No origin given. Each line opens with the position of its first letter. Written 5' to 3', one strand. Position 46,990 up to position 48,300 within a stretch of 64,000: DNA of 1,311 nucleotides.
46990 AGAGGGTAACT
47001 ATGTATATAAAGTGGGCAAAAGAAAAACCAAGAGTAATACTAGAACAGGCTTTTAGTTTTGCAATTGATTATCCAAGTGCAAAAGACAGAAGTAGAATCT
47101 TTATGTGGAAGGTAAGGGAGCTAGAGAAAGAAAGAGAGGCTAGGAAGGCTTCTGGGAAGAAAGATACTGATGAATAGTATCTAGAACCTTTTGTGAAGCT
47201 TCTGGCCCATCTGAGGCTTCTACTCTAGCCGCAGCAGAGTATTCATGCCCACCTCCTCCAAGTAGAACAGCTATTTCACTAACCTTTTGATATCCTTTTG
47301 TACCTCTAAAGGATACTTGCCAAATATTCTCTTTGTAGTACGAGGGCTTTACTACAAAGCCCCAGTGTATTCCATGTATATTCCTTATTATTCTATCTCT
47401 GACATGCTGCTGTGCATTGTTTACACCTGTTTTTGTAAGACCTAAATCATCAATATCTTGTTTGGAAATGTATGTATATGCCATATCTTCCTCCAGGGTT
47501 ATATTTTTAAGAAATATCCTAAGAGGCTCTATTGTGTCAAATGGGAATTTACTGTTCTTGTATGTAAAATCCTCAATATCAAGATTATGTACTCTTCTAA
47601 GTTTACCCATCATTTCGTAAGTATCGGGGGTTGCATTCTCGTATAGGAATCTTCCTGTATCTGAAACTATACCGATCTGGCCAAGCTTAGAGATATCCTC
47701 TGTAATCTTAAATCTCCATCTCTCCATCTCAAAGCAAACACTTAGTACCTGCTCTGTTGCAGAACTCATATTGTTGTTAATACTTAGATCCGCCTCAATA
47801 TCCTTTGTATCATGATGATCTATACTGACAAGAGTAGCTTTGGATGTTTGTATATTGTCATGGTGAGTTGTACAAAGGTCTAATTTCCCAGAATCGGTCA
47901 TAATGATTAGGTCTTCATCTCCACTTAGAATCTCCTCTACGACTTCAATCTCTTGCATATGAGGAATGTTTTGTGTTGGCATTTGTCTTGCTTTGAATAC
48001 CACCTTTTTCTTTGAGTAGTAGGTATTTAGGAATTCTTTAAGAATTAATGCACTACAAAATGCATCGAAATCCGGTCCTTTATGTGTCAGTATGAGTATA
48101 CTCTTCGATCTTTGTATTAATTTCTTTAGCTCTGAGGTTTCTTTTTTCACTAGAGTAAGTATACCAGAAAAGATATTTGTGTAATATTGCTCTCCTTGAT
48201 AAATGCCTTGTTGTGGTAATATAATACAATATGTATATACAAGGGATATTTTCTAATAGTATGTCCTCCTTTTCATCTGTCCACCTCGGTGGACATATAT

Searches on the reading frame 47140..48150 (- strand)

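Call 75: search_protein_families(library=pfam, proteins=[window:47140-48150:-], max_evalue=0.001)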
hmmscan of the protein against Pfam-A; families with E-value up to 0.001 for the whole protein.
window:47140-48150:- (336 aa): 2 families
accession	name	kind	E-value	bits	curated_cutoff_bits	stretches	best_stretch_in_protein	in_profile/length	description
PF01368.27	DHH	-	1.7e-14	54.6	28.1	1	18-160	2-124/125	DHH family, N-terminal domain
PF02272.25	DHHA1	-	5.1e-05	24.1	25.9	1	273-330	41-100/102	DHHA1 domain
